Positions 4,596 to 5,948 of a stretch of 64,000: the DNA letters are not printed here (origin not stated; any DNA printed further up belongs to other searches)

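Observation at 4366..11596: Candidate undescribed redox operon: DsrE2-TusA-MvhD*-HdrA-HdrA-wHTH-QmoC-NifX in a fermentative Bacteroidales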

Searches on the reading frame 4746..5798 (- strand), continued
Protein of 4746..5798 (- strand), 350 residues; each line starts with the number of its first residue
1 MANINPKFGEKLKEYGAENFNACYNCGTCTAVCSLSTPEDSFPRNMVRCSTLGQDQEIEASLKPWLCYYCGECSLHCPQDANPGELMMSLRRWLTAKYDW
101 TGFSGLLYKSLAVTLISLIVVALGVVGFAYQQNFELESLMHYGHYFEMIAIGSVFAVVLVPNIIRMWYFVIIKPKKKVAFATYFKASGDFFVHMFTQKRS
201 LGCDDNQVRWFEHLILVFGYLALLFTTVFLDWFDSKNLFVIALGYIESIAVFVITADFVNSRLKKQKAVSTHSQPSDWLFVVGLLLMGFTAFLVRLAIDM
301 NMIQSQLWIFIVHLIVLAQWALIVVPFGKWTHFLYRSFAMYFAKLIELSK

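Call 47: list_cluster_members(proteins=[P0241, P0244, P0246, P0247, P0250, P0251, P0253, P0254, P0256, P0257])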
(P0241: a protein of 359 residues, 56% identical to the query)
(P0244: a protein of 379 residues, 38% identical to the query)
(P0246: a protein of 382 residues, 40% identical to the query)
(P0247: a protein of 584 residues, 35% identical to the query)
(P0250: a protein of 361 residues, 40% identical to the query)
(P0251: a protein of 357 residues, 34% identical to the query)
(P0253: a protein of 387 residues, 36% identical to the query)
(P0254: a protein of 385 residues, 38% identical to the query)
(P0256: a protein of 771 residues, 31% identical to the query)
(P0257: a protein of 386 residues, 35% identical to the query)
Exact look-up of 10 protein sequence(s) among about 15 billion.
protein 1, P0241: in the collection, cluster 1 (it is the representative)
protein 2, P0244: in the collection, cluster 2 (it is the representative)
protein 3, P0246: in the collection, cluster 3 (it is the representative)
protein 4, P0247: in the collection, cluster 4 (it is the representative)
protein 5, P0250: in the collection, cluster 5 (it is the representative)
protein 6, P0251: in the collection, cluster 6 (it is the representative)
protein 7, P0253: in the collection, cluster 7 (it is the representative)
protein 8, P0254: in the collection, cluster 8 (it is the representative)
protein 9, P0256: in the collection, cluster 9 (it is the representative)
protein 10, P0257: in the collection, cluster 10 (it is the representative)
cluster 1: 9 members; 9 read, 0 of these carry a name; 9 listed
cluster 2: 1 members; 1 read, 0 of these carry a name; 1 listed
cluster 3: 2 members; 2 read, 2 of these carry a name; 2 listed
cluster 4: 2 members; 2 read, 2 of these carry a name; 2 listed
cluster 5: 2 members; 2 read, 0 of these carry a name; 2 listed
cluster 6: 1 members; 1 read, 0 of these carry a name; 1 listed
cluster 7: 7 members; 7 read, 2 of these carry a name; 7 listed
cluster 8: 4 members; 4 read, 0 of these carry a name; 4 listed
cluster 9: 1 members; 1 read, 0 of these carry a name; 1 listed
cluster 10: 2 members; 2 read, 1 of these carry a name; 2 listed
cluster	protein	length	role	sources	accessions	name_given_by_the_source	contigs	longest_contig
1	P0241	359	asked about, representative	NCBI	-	-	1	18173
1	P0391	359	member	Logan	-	-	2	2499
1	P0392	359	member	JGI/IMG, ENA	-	-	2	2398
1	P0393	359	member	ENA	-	-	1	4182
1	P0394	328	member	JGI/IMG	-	-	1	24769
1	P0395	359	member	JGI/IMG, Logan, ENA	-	-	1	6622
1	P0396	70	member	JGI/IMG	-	-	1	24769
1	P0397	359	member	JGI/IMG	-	-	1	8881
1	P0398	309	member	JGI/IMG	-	-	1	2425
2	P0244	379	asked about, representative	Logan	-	-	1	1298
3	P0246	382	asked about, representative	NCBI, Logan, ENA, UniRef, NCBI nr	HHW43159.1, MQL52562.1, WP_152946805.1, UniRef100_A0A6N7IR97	4Fe-4S dicluster domain-containing protein [Desulfofundulus thermobenzoicus] | 4Fe-4S dicluster domain-containing protein n=1 Tax=Desulfofundulus thermobenzoicus ...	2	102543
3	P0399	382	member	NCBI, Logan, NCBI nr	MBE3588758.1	MAG: 4Fe-4S dicluster domain-containing protein [Thermoanaerobacteraceae bacterium] | 4Fe-4S dicluster domain-containing protein [Thermoanaerobacteraceae bacterium]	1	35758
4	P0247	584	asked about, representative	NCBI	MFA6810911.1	MAG: 4Fe-4S dicluster domain-containing protein, partial [Desulfoplanes sp.]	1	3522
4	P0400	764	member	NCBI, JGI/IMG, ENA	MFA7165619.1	MAG: heterodisulfide reductase-related iron-sulfur binding cluster [Desulfoplanes sp.]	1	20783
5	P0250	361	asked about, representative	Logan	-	-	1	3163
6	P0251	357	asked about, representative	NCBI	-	-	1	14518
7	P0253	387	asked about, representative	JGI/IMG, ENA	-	ferredoxin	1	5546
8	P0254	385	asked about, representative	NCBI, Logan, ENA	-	-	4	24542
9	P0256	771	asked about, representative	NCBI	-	-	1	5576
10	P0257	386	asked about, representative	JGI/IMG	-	quinone-modifying oxidoreductase subunit QmoC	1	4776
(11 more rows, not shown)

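Call 59: list_cluster_members(proteins=[P0031, P0052, P0061, P0022, P0074, P0119, P0120, P0046, P0102, P0083])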
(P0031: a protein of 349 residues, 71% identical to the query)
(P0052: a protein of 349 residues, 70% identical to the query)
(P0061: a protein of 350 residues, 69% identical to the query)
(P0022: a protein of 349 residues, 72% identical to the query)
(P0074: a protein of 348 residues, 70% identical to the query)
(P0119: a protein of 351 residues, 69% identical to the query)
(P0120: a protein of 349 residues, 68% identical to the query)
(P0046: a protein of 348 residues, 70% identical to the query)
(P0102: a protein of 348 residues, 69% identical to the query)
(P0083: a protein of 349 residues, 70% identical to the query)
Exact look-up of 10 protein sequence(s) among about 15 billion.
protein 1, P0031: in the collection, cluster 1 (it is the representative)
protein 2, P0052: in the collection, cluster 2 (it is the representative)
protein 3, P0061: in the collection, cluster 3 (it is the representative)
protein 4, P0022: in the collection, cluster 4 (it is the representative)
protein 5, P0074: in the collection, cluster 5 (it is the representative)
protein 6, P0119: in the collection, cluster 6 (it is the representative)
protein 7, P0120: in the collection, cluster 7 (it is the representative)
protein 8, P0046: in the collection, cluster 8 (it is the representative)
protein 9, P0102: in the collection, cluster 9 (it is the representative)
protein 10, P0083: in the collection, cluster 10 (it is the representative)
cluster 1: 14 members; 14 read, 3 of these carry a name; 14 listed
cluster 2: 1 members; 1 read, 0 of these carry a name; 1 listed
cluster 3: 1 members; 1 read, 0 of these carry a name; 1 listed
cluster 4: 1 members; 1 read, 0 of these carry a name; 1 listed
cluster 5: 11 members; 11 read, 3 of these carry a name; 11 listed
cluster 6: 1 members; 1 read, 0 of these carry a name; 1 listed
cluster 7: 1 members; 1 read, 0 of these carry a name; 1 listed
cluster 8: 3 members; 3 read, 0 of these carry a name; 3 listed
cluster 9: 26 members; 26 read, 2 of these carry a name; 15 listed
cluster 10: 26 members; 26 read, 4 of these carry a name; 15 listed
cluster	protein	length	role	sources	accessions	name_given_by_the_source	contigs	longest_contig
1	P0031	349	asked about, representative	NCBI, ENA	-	-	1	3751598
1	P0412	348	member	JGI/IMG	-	quinone-modifying oxidoreductase subunit QmoC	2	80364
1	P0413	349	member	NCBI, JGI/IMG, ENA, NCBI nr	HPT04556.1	MAG TPA: 4Fe-4S dicluster domain-containing protein [Bacteroidales bacterium] | 4Fe-4S dicluster domain-containing protein [Bacteroidales bacterium]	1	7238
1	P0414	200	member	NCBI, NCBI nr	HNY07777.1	MAG TPA: 4Fe-4S dicluster domain-containing protein, partial [Bacteroidales bacterium] | 4Fe-4S dicluster domain-containing protein [Bacteroidales bacterium]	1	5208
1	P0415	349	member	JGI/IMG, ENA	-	-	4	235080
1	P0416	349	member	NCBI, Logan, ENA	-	-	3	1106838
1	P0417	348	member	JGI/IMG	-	-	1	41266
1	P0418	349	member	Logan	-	-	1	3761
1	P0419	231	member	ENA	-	-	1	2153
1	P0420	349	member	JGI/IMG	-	-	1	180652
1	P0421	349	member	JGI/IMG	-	-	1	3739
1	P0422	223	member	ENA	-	-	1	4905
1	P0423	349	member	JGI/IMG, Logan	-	-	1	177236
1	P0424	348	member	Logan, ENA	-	-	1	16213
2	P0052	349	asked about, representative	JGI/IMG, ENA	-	-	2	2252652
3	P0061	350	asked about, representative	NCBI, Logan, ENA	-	-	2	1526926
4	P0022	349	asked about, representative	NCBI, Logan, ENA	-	-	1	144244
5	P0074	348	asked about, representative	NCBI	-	-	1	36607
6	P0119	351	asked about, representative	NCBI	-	-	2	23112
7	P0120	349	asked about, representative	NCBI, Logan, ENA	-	-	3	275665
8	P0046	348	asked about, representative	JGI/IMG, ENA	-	-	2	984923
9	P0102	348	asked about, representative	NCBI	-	-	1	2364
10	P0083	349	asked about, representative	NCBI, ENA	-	-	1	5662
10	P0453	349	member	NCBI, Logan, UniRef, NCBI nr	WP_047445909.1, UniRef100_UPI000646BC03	4Fe-4S dicluster domain-containing protein [Alistipes sp. ZOR0009] | 4Fe-4S dicluster domain-containing protein n=1 Tax=Alistipes sp. ZOR0009 TaxID=1339253 ...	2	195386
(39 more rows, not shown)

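Call 62: find_related_loci(query=A3, collection=metagenome_contigs, flank=10000)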
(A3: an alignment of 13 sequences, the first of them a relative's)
Query A3 (382 aa) in metagenome_contigs; peptide patterns used: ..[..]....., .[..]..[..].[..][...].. (x = any residue, [..] = any of these).
600 stretches matched a pattern (row limit reached: there are more); 576 encode a relative of the query (tblastn E <= 1e-3); the best 80 are kept; 80 distinct loci.
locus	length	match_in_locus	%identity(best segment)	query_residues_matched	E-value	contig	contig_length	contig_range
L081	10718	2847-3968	63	1-370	5e-159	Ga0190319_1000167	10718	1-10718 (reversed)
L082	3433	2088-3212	58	4-374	1e-155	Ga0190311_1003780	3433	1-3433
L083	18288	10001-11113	59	4-370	2e-146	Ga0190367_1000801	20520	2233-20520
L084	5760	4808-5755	65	4-320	7e-146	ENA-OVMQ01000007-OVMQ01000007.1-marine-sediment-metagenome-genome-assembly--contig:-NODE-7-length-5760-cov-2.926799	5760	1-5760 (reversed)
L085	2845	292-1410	54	2-376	2e-144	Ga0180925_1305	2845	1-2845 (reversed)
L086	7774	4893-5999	50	4-374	8e-129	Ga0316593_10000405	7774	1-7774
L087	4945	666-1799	51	4-375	9e-130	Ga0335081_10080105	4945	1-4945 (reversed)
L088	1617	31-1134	51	4-366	1e-138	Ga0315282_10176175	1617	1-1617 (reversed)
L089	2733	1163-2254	51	4-369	7e-134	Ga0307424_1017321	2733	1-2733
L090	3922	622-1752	50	1-372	4e-130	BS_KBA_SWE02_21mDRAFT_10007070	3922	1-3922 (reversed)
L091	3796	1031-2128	50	4-371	4e-129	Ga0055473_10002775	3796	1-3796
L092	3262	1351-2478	49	3-369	9e-130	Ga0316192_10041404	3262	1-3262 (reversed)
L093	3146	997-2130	50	4-365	9e-130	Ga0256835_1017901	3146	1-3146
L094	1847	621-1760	49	1-375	3e-134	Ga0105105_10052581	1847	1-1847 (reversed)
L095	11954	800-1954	49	3-369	4e-125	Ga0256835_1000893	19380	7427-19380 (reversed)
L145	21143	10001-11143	47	2-364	4e-116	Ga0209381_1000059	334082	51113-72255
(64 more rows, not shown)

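Call 88: search_protein_families(library=ncbifam, proteins=[L145:1487-2851:+, L145:2994-4334:+, L145:4425-5795:-, L145:6296-7708:+, L145:7713-9953:+, L145:9995-11212:+], max_evalue=1e-20)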
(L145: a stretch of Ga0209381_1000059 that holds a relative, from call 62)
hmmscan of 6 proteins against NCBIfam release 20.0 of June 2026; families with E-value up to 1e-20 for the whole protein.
L145:1487-2851:+ (454 aa): 1 family
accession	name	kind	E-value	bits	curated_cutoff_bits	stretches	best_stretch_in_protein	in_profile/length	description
NF033939.0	DESULF_POR1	subfamily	1.9e-33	115.9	250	1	1-303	1-307/454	outer membrane homotrimeric porin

L145:2994-4334:+ (446 aa): 1 family
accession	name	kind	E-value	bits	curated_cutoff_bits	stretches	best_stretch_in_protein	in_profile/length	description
NF033939.0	DESULF_POR1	subfamily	2.4e-26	92.5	250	1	1-362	1-354/454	outer membrane homotrimeric porin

L145:4425-5795:- (456 aa): 1 family
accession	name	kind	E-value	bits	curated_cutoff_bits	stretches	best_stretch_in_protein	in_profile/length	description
NF052288.1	MSMEG_1130_fam_RHF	equivalog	8.1e-32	110.7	480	1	73-377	3-313/387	MSMEG_1130 family ribosome hibernation factor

L145:6296-7708:+ (470 aa): 3 families
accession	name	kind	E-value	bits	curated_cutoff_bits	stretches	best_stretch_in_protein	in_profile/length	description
NF040770.1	hetero_SS_HdrA2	exception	2e-106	356.9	1100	1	53-465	136-558/777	CoB-CoM heterodisulfide reductase HdrA2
NF041778.1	hetero_SS_HdrA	equivalog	9.7e-89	298.1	1400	1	54-464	140-567/771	ferredoxin:CoB-CoM heterodisulfide reductase subunit HdrA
NF041891.1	hdrA_Methbact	equivalog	2.3e-79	267.5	1300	1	53-464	130-553/762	ferredoxin:CoB-CoM heterodisulfide reductase subunit HdrA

L145:7713-9953:+ (746 aa): 3 families
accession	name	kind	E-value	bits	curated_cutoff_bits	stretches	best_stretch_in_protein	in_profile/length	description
NF040770.1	hetero_SS_HdrA2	exception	7.4e-120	401.3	1100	3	469-741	515-774/777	CoB-CoM heterodisulfide reductase HdrA2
NF041891.1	hdrA_Methbact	equivalog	3e-73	247.3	1300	1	232-410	307-490/762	ferredoxin:CoB-CoM heterodisulfide reductase subunit HdrA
NF041778.1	hetero_SS_HdrA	equivalog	5.6e-69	232.8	1400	2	234-410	322-504/771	ferredoxin:CoB-CoM heterodisulfide reductase subunit HdrA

L145:9995-11212:+ (405 aa): 1 family
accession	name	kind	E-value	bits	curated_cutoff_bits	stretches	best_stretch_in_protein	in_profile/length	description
NF038018.1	qmoC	equivalog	8.7e-64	216.2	300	1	8-374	4-357/360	quinone-interacting membrane-bound oxidoreductase complex subunit QmoC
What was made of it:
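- On QmoABC: The fused form is seen in other loci such as L145 (746 aa, call 88).
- Tried and rejected: It has QmoB with a fused MvhD domain, but its QmoC is also below the cut-off (216 against 300) and it is not next to aprBA, so it is only a partial control (call 88).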

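Call 92: predict_structure(alignment_id=A1)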
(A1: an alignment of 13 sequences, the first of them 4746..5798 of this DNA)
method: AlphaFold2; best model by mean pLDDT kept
length: 350 residues; sequences in the alignment: 13
mean_pLDDT: 56.6   pTM: 0.49
mean pLDDT of the five models: 56.6, 54.4, 54.0, 48.8, 48.4
residues with pLDDT >= 90: 0; 70-90: 98; 50-70: 93; < 50: 159
segments of 3 or more residues with pLDDT < 50: 1-48, 58-109, 198-234, 265-276, 325-330
pLDDT, mean of each block of 10 residues (from residue 1): 42 40 33 35 45 50 38 33 38 37 44 76 87 81 71 67 67 75 77 52 36 46 45 54 62 61 45 47 73 78 83 83 53 58 71
secondary structure, 60 per line:
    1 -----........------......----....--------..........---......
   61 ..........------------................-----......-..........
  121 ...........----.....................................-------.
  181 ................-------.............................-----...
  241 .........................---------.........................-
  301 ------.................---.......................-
elements in order: H6-13 H20-25 H30-33 H42-51 H55-70 H83-98 H104-109 H111-131 H136-172 H180-196 H204-232 H238-265 H275-299 H307-323 H327-349
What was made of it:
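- On QmoABC: The AF2 model is too poor to use (pLDDT 56.6, call 92).
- Tried and rejected: QmoC structure, to check haem-ligand geometry and similarity to NarI or DsrM. pLDDT was 56.6 with a shallow alignment, so no fold search was run (call 92).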

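Call 93: find_encoding_contigs(protein=P0453, flank=10000, max_places=3)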
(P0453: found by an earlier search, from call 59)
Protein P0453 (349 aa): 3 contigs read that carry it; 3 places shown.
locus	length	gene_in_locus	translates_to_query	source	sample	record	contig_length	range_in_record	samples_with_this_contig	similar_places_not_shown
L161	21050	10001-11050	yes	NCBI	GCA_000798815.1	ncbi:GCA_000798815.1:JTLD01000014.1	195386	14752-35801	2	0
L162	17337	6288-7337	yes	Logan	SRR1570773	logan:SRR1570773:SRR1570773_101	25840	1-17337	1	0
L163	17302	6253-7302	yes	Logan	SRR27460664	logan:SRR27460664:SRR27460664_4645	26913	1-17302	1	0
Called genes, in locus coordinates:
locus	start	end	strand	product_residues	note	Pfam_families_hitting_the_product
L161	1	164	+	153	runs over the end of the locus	-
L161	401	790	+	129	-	PF07166:DUF1398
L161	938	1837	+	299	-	PF00165:HTH_AraC, PF12833:HTH_18, PF00165:HTH_AraC, PF06445:GyrI-like, PF14526:Cass2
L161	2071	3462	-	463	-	PF07690:MFS_1, PF00083:Sugar_tr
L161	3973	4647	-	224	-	PF00027:cNMP_binding, PF13545:HTH_Crp_2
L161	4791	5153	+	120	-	PF02635:DsrE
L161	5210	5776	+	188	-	PF13686:DrsE_2, PF02635:DsrE (faint)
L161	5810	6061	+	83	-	PF01206:TusA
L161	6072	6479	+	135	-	PF02662:FlpD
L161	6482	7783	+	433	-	PF00890:FAD_binding_2 (weak), PF01266:DAO (weak), PF07992:Pyr_redox_2, PF12831:FAD_oxidored (weak), PF13450:NAD_binding_8 (weak), PF00037:Fer4 (weak), PF13183:Fer4_8 (weak), PF13187:Fer4_9, +10 more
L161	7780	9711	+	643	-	PF07992:Pyr_redox_2 (weak), PF00890:FAD_binding_2 (weak), PF01134:GIDA (weak), PF12831:FAD_oxidored, PF12838:Fer4_7, PF13237:Fer4_10, PF14697:Fer4_21, PF25160:LdpA_Fe-S-bd, +10 more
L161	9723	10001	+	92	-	PF01022:HTH_5 (weak), PF12840:HTH_20 (weak), PF09339:HTH_IclR (faint)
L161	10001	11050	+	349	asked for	PF13183:Fer4_8 (weak), PF13187:Fer4_9 (weak)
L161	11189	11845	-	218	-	PF00440:TetR_N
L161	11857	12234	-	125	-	-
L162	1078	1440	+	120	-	PF02635:DsrE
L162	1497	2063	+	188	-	PF13686:DrsE_2, PF02635:DsrE (faint)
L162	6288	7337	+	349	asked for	PF13183:Fer4_8 (weak), PF13187:Fer4_9 (weak)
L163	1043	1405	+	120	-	PF02635:DsrE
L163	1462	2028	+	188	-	PF13686:DrsE_2, PF02635:DsrE (faint)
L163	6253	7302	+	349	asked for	PF13183:Fer4_8 (weak), PF13187:Fer4_9 (weak)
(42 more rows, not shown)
